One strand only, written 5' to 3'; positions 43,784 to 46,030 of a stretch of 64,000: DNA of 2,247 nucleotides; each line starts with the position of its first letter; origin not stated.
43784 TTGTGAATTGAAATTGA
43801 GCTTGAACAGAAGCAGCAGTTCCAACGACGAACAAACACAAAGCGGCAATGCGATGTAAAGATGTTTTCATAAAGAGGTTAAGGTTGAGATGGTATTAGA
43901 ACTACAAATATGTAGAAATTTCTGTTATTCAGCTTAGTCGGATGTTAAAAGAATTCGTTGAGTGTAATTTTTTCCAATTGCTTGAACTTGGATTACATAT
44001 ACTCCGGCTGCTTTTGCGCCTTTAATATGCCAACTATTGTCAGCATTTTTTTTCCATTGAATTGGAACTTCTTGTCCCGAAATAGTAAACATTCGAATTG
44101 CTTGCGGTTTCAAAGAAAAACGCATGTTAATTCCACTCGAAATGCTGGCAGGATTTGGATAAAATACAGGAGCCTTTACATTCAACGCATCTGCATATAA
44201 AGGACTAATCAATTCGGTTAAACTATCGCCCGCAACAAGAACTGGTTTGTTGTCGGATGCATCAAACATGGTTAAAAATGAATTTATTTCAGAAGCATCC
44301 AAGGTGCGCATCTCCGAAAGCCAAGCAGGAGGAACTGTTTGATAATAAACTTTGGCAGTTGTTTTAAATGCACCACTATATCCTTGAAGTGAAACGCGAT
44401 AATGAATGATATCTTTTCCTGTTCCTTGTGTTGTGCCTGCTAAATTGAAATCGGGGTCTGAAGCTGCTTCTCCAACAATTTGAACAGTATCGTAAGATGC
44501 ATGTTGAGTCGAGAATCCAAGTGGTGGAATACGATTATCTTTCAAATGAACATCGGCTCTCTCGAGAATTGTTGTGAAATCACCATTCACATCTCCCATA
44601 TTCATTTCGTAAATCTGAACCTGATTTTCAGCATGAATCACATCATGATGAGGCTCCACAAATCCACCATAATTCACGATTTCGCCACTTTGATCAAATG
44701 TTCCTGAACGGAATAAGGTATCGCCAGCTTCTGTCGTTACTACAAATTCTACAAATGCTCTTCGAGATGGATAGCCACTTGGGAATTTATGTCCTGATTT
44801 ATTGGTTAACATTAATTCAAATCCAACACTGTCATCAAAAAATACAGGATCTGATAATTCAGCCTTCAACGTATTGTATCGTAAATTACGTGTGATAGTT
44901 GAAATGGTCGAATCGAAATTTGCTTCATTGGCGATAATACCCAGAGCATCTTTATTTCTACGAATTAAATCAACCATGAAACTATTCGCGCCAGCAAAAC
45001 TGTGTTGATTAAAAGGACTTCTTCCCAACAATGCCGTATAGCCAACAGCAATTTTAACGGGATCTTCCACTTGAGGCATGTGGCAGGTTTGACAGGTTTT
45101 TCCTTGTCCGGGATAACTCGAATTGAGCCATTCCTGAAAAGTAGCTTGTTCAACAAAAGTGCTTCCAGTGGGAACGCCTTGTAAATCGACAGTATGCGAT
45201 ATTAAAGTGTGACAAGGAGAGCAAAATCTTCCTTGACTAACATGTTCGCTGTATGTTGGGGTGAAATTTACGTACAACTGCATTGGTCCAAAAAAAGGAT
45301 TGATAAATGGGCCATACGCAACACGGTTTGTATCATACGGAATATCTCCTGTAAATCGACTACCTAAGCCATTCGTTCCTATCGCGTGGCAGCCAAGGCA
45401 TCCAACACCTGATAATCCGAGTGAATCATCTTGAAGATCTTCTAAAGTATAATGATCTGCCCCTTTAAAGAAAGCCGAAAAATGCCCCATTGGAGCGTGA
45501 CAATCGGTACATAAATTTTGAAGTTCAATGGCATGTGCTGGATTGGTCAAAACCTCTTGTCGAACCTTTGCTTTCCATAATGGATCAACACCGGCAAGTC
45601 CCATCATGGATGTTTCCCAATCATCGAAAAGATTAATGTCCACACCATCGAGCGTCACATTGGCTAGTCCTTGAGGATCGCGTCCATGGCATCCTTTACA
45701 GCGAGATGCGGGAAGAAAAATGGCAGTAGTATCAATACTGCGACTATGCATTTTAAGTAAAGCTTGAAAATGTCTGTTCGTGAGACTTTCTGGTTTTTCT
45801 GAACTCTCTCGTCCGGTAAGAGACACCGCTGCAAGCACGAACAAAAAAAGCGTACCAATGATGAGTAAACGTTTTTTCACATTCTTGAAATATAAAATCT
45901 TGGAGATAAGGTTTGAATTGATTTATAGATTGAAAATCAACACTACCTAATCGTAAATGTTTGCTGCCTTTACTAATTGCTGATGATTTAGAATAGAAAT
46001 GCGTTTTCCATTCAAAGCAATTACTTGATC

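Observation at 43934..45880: Pentaheme c-type cytochrome that appears to be exported by the type IX secretion system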

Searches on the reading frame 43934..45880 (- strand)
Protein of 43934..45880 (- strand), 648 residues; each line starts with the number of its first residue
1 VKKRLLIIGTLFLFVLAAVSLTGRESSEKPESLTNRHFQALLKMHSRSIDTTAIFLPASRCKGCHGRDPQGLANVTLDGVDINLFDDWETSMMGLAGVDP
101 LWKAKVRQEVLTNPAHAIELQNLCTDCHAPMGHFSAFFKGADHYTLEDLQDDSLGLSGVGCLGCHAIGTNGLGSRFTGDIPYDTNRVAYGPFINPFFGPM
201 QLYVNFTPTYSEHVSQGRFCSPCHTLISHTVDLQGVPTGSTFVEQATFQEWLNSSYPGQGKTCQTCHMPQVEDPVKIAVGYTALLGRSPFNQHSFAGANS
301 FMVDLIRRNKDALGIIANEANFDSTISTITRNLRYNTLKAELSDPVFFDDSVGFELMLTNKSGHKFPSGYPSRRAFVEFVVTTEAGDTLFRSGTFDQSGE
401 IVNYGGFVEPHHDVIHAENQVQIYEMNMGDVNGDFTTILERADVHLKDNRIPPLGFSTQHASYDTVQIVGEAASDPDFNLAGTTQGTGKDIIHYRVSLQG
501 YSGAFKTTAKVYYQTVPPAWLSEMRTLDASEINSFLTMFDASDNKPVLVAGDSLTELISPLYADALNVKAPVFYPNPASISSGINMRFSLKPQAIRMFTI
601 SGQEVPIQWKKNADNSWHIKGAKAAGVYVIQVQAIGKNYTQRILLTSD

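Call 3: search_protein_families(library=pfam, proteins=[window:43934-45880:-], max_evalue=1)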
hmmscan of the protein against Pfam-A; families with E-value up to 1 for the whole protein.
window:43934-45880:- (648 aa): 7 families
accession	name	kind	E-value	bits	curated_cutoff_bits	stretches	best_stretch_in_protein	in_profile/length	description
PF14522.11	Cytochrome_C7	-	1.2e-05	25.4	24.8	2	117-166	9-49/67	Cytochrome c7 and related cytochrome c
PF22113.1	Mtrc-MtrF_II-IV_dom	-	9.5e-05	22.4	30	2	218-270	121-166/176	Outer membrane cytochrome MtrC/MtrF-like, domains II/IV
PF18962.6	Por_Secre_tail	-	0.00048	20.8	27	1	574-643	2-73/75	Secretion system C-terminal sorting domain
PF13442.11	Cytochrome_CBB3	-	0.0012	19.6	27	0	59-73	12-25/68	Cytochrome C oxidase, cbb3-type, subunit III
PF08421.16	Methyltransf_13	-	0.018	15.6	31.3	1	220-276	1-57/62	Putative zinc binding domain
PF02335.20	Cytochrom_C552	-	0.026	13.9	24.1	0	248-273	232-257/438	Cytochrome c552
PF00034.26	Cytochrom_C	-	0.032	16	21.3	0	58-78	9-31/90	Cytochrome c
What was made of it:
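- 43937..44167 (-): T9SS type A C-terminal sorting domain, residues 572-648. PF18962 20.8 bits against 27 (call 3).
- On T9SS type A cargo: 20.8 bits against 27 for the query (call 3).
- On NrfA (cytochrome c nitrite reductase): PF02335 scores 13.9 bits against 24.1 (call 3).
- On MtrC/OmcA outer-surface decahemes: PF22113 scores 22.4 bits against 30 (call 3).
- Checked: Pfam PF18962 scores 20.8 bits against a gathering score of 27, which fails (call 3).
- The CTD misses Pfam's gathering score (20.8 against 27 bits, call 3). Weak sub-threshold similarity to MtrC/MtrF domains II/IV, 22.4 bits against 30 (call 3).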

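Call 4: search_protein_families(library=ncbifam, proteins=[window:43934-45880:-], max_evalue=1)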
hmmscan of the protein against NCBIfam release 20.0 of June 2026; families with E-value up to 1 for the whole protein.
window:43934-45880:- (648 aa): 7 families
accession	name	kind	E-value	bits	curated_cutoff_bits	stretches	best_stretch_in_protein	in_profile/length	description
TIGR04183.1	Por_Secre_tail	domain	8.6e-08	32.1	23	1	574-644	2-70/72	T9SS type A sorting domain-containing protein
NF040886.1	cyt_C_like_Sec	equivalog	1.3e-07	30.6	250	2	122-270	105-253/423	multiheme c-type cytochrome (seleno)protein ExtKL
NF038113.1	T9SSA_dep_M36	equivalog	2.7e-06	25.8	885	1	561-645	783-868/869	T9SS-dependent M36 family metallopeptidase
TIGR03508.1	decahem_SO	subfamily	0.029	13.9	192.2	0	122-165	3-41/258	DmsE family decaheme c-type cytochrome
NF045774.1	cytochro_C551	exception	0.03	14.3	118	1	1-79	1-68/110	cytochrome c551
NF045773.1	cytochro_C550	exception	0.066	13.2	125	1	7-83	14-82/118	cytochrome c550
TIGR03153.1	cytochr_NrfH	equivalog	0.67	10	134.2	0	121-136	52-67/138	cytochrome c nitrite reductase small subunit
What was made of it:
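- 43937..44167 (-): TIGR04183 32.1 bits against a cut-off of 23 (call 4).
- On MccSep family (pentaheme polysulfide reductase): 30.6 bits against 250 (call 4).
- On T9SS type A cargo: 32.1 bits against a cut-off of 23 (call 4).
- Closest known: MccSep / ExtKL. Same: NF040886 is the best-scoring cytochrome model (call 4).
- Checked: TIGR04183 (T9SS type A sorting domain) scores 32.1 bits against a cut-off of 23, which passes (call 4).
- NF040886 scores 30.6 bits against a cut-off of 250 (call 4).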

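Call 6: find_homologous_proteins(query=window:43934-45880:-)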
Query window:43934-45880:- (648 aa): 4076 proteins with E <= 0.001 among 8000 candidates; the best 120 are listed.
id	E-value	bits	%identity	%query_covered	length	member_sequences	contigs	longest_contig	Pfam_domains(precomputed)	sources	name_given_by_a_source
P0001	0.0e+0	1510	100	100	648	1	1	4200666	PF14522.12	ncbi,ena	-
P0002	0.0e+0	1217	78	100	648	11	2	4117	-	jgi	jgi:hypothetical protein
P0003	0.0e+0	1197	77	100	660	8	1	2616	-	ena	-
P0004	0.0e+0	1182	76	99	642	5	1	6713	PF22113.2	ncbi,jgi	jgi:hypothetical protein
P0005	0.0e+0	1172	75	99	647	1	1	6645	-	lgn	-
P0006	0.0e+0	1171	75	99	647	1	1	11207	-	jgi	-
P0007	0.0e+0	1168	76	98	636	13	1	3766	PF08421.17,PF18962.8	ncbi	-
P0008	0.0e+0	1159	75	98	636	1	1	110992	-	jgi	-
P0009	0.0e+0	1159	75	98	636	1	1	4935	-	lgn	-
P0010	0.0e+0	1152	74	99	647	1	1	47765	-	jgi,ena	jgi:hypothetical protein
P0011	0.0e+0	1150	74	99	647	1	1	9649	-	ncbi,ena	-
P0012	0.0e+0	1148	73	99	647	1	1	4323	-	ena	-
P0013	0.0e+0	1147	73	99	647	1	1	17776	-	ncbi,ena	-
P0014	0.0e+0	1146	73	99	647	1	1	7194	-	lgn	-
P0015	0.0e+0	1146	73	99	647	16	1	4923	-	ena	-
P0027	4.6e-293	992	65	100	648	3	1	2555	PF18962.8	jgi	jgi:hypothetical protein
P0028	5.4e-290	982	64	100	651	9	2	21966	PF18962.8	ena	-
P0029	5.0e-289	978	64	100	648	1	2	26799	PF18962.8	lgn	-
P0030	4.7e-286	969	63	100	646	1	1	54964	PF18962.8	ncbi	ncbi:MAG: T9SS type A sorting domain-containing protein [Bacteroidia bacterium]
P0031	3.8e-285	966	62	100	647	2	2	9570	PF18962.8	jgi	jgi:hypothetical protein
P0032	4.3e-276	936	62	100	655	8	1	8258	PF18962.8,PF14522.12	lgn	-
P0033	6.5e-275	932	61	98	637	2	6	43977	PF18962.8,PF14522.12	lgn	-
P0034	1.2e-274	931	63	97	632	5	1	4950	PF18962.8,PF14522.12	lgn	-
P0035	1.7e-267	907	61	98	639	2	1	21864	PF18962.8,PF14522.12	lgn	-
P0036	2.6e-266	903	61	98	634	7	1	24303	PF18962.8,PF14522.12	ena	-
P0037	4.5e-266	903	59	100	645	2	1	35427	PF18962.8,PF14522.12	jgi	jgi:hypothetical protein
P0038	2.8e-265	900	60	100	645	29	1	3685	PF18962.8,PF14522.12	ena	-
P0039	1.0e-263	895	60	99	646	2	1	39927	PF18962.8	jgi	jgi:hypothetical protein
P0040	4.4e-261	886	60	99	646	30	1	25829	PF18962.8,PF14522.12,PF22113.2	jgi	-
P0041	3.8e-260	883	60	99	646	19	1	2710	PF18962.8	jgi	jgi:hypothetical protein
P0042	6.9e-260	882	59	99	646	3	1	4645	PF18962.8,PF22113.2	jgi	jgi:hypothetical protein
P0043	7.5e-259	879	59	99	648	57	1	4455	PF18962.8,PF22113.2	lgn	-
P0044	1.1e-258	878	59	99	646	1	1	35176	PF18962.8,PF14522.12,PF22113.2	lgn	-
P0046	1.0e-257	875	58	100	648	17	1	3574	PF18962.8,PF14522.12,PF22113.2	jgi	jgi:hypothetical protein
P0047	2.6e-256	870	59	99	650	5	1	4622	PF08421.17,PF22113.2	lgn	-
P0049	4.4e-255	866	58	100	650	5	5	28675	PF14522.12,PF22113.2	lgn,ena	-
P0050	8.5e-253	859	57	100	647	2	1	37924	PF18962.8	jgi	jgi:hypothetical protein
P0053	1.3e-244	832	64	86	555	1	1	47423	PF18962.8,PF14522.12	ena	-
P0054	1.2e-231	789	54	98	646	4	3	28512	PF08421.17,PF22113.2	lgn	-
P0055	1.8e-231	788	54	100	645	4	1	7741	PF18962.8,PF14522.12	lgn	-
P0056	4.4e-227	774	53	100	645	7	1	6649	PF08421.17,PF18962.8,PF14522.12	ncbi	-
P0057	1.1e-222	759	55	92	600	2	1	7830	PF18962.8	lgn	-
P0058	1.8e-222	759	53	99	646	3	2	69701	PF18962.8,PF14522.12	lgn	-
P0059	3.1e-220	751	54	94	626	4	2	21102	PF08421.17,PF18962.8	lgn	-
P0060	4.1e-220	751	54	99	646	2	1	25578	PF18962.8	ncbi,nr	ncbi:MAG: T9SS type A sorting domain-containing protein [Bacteroidia bacterium]|nr:T9SS type A sorti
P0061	3.4e-218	744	53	99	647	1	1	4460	PF22113.2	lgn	-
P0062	1.2e-217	743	55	92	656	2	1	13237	PF18962.8,PF22113.2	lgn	-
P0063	5.5e-217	740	52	99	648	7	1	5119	PF18962.8,PF03264.20,PF14522.12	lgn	-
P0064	2.7e-216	738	51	98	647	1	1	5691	PF22113.2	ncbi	-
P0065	2.3e-215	735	52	99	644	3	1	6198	PF18962.8,PF14522.12,PF22113.2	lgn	-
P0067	3.4e-214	731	51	99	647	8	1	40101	PF14522.12,PF22113.2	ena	-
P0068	8.6e-214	730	51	99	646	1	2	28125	PF18962.8,PF14522.12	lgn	-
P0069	1.6e-213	729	52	99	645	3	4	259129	PF18962.8,PF14522.12,PF22113.2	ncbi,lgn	ncbi:MAG: T9SS type A sorting domain-containing protein [Bacteroidia bacterium]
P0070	1.7e-213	729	53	99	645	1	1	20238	PF14522.12,PF22113.2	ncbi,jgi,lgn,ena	jgi:hypothetical protein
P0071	6.8e-213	727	51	99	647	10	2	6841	PF18962.8,PF14522.12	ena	-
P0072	1.1e-212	726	53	92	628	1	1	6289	PF22113.2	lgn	-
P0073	1.2e-212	726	53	93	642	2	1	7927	PF14522.12,PF22113.2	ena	-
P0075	3.1e-212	725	50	100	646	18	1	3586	PF18962.8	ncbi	-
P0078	7.2e-212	724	51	98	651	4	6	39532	PF18962.8,PF14522.12,PF22113.2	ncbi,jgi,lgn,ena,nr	ncbi:MAG TPA: T9SS type A sorting domain-containing protein [Bacteroidia bacterium]|nr:T9SS type A s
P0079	1.1e-211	723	55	91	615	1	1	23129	PF14522.12,PF22113.2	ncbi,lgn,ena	-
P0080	1.6e-211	722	52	99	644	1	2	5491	PF14522.12,PF22113.2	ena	-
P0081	1.7e-211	722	52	94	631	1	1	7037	PF18962.8,PF14522.12,PF22113.2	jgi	jgi:hypothetical protein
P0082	3.6e-211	721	54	89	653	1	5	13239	PF18962.8,PF14522.12,PF22113.2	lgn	-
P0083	3.9e-211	721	50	99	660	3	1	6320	PF14522.12,PF22113.2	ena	-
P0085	5.0e-211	721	50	99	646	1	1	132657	PF18962.8,PF22113.2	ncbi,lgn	-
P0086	7.2e-211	720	50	99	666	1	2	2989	PF22113.2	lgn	-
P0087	9.4e-211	720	51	97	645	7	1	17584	PF18962.8,PF14522.12,PF22113.2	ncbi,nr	ncbi:MAG TPA: T9SS type A sorting domain-containing protein [Bacteroidia bacterium]|nr:T9SS type A s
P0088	9.7e-211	720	52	99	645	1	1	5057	PF14522.12,PF22113.2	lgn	-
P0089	1.2e-210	719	51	96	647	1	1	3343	PF14522.12,PF22113.2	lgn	-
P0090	2.0e-210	719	50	99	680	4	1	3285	PF18962.8,PF14522.12,PF22113.2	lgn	-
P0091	9.1e-210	717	53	93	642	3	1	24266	PF14522.12,PF22113.2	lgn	-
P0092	1.4e-209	716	53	92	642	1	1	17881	PF18962.8,PF14522.12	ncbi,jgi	jgi:hypothetical protein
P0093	1.7e-209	716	52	93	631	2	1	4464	PF18962.8,PF14522.12,PF22113.2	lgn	-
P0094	2.6e-209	715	51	94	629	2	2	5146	PF18962.8,PF22113.2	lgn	-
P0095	5.1e-209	714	50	98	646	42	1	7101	PF18962.8,PF02335.21,PF14522.12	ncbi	-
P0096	1.3e-208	713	51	93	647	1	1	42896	PF14522.12,PF22113.2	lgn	-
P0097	1.6e-208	713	53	94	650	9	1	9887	PF14522.12,PF22113.2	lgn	-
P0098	2.0e-208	712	51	99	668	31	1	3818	PF14522.12,PF22113.2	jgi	jgi:hypothetical protein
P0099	2.4e-208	712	52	99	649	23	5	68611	PF18962.8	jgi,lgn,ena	jgi:hypothetical protein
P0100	4.2e-208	711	52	93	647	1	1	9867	PF14522.12,PF22113.2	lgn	-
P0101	4.7e-208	711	51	99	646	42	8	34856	PF18962.8,PF14522.12,PF22113.2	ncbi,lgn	-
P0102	6.5e-208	711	54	92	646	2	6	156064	PF18962.8,PF22113.2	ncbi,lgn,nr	ncbi:MAG: T9SS type A sorting domain-containing protein [Bacteroidetes bacterium]|nr:T9SS type A sor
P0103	7.5e-208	710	50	99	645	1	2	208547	PF14522.12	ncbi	ncbi:hypothetical protein BH11BAC2_BH11BAC2_07970 [soil metagenome]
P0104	1.9e-207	709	50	99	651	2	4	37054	PF18962.8,PF14522.12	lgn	-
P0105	2.3e-207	709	50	99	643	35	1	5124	PF22113.2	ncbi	-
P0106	2.4e-207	709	54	89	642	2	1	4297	PF18962.8,PF14522.12,PF22113.2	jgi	jgi:hypothetical protein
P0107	4.1e-207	708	52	99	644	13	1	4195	PF18962.8,PF14522.12,PF22113.2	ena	-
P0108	4.4e-207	708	50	99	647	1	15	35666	PF14522.12,PF22113.2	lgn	-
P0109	4.6e-207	708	51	97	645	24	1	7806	PF14522.12,PF22113.2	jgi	jgi:hypothetical protein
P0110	4.7e-207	708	51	93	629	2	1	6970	PF18962.8,PF14522.12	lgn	-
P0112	7.5e-207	707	51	100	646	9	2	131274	PF14522.12,PF22113.2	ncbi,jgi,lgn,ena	jgi:hypothetical protein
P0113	7.5e-207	707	51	99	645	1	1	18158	PF18962.8,PF14522.12,PF22113.2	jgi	jgi:hypothetical protein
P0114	9.4e-207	707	53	92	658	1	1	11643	PF14522.12,PF22113.2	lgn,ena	-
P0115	1.1e-206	706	51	99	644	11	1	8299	PF22113.2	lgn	-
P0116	1.3e-206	706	53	89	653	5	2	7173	PF18962.8,PF14522.12,PF22113.2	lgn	-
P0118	4.5e-206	704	52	93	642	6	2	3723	PF22113.2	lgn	-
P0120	9.9e-206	703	50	99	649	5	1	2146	PF18962.8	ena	-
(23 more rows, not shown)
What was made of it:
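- On T9SS type A cargo: Many homologues carry the precomputed PF18962 hit (call 6).
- Checked: Close homologues of 636-660 aa cover 98-100% of it, so the gene boundaries are sound (call 6).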

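Call 8: find_encoding_contigs(protein=P0001, flank=10000, max_places=3)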
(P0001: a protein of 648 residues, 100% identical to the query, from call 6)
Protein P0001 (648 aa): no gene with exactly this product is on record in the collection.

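Call 12: search_solved_structures(query=window:43934-45880:-, max_evalue=10, show_alignments=2)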
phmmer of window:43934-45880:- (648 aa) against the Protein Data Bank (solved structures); distinct sequences matched with E-value up to 10: 8.
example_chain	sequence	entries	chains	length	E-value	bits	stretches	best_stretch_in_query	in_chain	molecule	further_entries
8glk_D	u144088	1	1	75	0.04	15.7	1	572-645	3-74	Endonuclease I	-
1bvb_A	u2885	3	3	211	0.84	11.3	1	95-174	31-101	CYTOCHROME C-554 | CYTOCHROME C554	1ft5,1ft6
8qbq_A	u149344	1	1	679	0.86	11.3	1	120-166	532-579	Extracellular iron oxide respiratory system surface decaheme cytochrome c component MtrC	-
8qc9_A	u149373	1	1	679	0.86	11.3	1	120-166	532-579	Extracellular iron oxide respiratory system surface decaheme cytochrome c component MtrC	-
8qbz_A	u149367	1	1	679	0.89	11.2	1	120-166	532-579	Extracellular iron oxide respiratory system surface decaheme cytochrome c component MtrC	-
7o7g_A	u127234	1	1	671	1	11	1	120-166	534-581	Extracellular iron oxide respiratory system surface decaheme cytochrome c component MtrC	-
7qth_A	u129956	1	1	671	1.6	10.4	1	120-166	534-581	Extracellular iron oxide respiratory system surface decaheme cytochrome c component MtrC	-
9wt8_A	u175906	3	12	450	2.1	10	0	355-391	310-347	Cytochrome c,Multiheme cytochrome c selenoprotein (MccSep)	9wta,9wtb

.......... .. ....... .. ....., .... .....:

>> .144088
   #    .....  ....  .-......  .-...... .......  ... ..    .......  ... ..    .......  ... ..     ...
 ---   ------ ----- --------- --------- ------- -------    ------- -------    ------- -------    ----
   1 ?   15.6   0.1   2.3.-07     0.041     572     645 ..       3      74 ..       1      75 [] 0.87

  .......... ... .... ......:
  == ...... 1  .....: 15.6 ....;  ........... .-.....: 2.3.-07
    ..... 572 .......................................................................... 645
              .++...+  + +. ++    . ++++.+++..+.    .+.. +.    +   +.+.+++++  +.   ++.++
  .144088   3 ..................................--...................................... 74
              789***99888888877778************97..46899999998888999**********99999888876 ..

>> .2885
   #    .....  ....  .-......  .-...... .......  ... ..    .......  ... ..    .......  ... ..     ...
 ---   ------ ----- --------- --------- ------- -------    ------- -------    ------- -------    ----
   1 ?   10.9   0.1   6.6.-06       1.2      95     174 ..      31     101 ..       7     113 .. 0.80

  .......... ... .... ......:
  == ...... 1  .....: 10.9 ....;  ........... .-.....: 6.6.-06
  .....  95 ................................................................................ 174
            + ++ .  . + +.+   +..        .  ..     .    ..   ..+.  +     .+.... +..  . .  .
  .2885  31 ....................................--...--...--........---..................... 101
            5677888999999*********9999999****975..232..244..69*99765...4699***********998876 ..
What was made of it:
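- Closest known: Outer-surface decaheme cytochromes MtrC/OmcA of Shewanella. Same: There is faint motif-level similarity (calls 3, 12).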
